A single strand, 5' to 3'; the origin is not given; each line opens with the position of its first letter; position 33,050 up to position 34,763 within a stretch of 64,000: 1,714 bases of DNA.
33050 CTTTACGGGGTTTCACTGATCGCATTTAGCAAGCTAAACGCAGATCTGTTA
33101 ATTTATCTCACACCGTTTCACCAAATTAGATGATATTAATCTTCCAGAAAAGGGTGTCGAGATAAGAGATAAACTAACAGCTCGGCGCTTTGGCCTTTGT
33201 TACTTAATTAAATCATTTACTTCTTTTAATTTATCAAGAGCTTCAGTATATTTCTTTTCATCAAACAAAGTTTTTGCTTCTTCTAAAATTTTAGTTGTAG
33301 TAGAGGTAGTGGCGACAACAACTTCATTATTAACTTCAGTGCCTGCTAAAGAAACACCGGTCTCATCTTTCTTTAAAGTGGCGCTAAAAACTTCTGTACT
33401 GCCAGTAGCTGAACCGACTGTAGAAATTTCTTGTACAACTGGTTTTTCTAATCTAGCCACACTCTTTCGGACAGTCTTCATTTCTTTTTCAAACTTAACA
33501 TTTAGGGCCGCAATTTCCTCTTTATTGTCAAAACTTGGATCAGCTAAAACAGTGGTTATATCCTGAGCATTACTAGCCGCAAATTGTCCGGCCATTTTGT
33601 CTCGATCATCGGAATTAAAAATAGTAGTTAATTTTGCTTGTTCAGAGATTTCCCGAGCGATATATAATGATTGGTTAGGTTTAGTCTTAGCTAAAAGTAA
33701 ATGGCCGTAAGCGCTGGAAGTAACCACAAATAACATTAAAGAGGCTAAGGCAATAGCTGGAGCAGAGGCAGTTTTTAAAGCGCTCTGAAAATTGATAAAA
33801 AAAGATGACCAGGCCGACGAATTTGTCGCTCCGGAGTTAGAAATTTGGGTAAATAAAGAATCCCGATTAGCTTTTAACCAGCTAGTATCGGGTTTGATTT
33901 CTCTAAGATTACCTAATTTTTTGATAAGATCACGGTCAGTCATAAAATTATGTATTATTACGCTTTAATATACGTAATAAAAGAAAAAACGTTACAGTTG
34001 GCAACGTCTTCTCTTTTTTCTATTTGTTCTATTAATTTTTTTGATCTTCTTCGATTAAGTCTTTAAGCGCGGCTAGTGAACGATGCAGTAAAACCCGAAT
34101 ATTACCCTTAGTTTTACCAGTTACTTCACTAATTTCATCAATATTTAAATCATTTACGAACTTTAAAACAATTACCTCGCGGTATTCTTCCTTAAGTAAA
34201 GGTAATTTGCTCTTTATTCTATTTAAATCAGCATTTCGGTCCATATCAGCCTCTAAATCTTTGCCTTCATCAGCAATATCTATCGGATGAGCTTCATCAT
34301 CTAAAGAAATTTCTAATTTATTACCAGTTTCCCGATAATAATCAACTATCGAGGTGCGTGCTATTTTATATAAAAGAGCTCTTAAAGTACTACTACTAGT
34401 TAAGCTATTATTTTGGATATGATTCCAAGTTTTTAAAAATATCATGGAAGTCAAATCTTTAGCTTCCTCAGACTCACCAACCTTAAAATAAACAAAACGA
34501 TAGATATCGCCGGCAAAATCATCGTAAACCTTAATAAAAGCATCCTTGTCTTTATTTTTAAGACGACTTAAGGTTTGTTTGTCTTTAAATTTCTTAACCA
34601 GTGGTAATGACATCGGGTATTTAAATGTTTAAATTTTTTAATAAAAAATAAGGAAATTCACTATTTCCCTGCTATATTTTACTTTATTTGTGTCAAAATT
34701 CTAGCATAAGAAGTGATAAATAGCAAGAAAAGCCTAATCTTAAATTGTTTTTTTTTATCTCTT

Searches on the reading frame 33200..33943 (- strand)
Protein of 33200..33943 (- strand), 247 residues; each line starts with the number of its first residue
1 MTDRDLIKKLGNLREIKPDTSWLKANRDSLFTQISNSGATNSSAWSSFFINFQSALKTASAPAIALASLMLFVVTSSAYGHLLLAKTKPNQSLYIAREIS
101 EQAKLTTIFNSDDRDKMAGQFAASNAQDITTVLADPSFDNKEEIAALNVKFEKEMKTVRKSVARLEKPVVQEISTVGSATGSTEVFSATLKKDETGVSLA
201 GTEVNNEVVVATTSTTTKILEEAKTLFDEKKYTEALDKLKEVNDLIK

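Call 5: search_protein_families(library=pfam, proteins=[window:33200-33943:-], max_evalue=0.01)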
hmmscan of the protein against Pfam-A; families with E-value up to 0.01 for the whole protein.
window:33200-33943:- (247 aa): 0 families

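Call 6: search_protein_families(library=ncbifam, proteins=[window:33200-33943:-], max_evalue=0.01)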
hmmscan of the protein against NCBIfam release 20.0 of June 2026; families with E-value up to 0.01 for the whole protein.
window:33200-33943:- (247 aa): 0 families

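Call 75: search_protein_families(library=pfam, proteins=[window:33200-33943:-], max_evalue=10)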
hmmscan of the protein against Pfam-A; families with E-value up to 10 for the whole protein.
window:33200-33943:- (247 aa): 2 families
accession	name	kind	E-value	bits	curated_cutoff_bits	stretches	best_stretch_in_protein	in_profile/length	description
PF18915.5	DUF5667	-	0.24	12.3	27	1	88-163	3-75/99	Domain of unknown function (DUF5667)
PF06741.18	LsmAD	-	0.26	12.2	25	1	223-239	3-19/72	LsmAD domain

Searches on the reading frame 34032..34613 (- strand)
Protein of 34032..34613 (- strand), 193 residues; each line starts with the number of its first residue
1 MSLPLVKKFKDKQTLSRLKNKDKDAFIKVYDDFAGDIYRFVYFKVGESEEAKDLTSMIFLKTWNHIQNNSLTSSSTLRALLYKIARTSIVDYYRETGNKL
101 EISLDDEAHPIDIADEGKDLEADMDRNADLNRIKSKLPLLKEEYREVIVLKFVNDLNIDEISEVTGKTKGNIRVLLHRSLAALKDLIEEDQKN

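Call 5: search_protein_families(library=pfam, proteins=[window:34032-34613:-], max_evalue=0.01)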
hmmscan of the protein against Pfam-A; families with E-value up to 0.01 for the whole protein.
window:34032-34613:- (193 aa): 3 families
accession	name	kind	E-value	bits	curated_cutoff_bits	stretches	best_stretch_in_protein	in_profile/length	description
PF08281.18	Sigma70_r4_2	-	1.3e-11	44.3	25.7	1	132-183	3-54/54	Sigma-70, region 4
PF04542.20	Sigma70_r2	-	4.4e-08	33.2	24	1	30-96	2-68/71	Sigma-70 region 2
PF04545.22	Sigma70_r4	-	6.6e-08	32.4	24.1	1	140-184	5-49/50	Sigma-70, region 4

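Call 6: search_protein_families(library=ncbifam, proteins=[window:34032-34613:-], max_evalue=0.01)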
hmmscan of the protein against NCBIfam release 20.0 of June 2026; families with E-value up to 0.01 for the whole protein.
window:34032-34613:- (193 aa): 81 families (the best 25 are shown)
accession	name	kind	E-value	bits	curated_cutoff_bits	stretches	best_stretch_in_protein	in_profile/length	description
TIGR02952.1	Sig70_famx2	equivalog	2e-34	118.9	206.45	1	15-186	2-169/170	ECF subfamily RNA polymerase sigma factor, BldN family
TIGR02937.1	sigma70-ECF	superfamily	2.3e-21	76.1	42.9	1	24-185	1-163/165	sigma-70 family RNA polymerase sigma factor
TIGR02950.1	SigM_subfam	subfamily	4.5e-21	75.3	147.95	1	29-187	5-158/159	RNA polymerase sigma factor, SigM family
NF058625.1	sigma_PG0214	equivalog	9e-20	71.1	130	1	23-191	3-165/170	GFO_1088 family ECF-type sigma factor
NF009166.1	PRK12513.1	equivalog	1.5e-19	70.5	206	1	9-189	7-188/193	RNA polymerase sigma factor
NF006930.0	PRK09415.1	subfamily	1.8e-19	70.3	198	1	18-190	9-178/179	RNA polymerase factor sigma C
NF007223.0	PRK09641.1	equivalog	2.9e-18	66.4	209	1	12-187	6-184/187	RNA polymerase sigma factor SigW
NF007220.0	PRK09639.1-5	equivalog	4e-18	65.8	260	1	24-192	3-169/181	RNA polymerase sigma factor SigX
TIGR02948.1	SigW_bacill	equivalog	4.9e-18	65.9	243.1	1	11-185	5-182/187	RNA polymerase sigma factor SigW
TIGR02985.1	Sig70_bacteroi1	subfamily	5.8e-17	62.4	126.4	1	25-185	2-160/162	RNA polymerase sigma-70 factor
NF053879.1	RNAPolSigSigVBac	equivalog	9e-16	57.9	190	1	24-191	4-159/160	RNA polymerase sigma factor SigV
NF007215.0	PRK09637.1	equivalog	2.5e-15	56.9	212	1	28-188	5-155/181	RNA polymerase sigma factor SigZ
NF009172.0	PRK12519.1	subfamily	2.7e-15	56.4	222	1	7-190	12-192/194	RNA polymerase sigma factor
NF007227.0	PRK09645.1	subfamily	4.3e-15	56.1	202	1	17-189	6-172/177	sigma-70 family RNA polymerase sigma factor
NF009168.0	PRK12515.1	subfamily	1.6e-14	53.8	236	1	10-185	8-177/189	RNA polymerase sigma factor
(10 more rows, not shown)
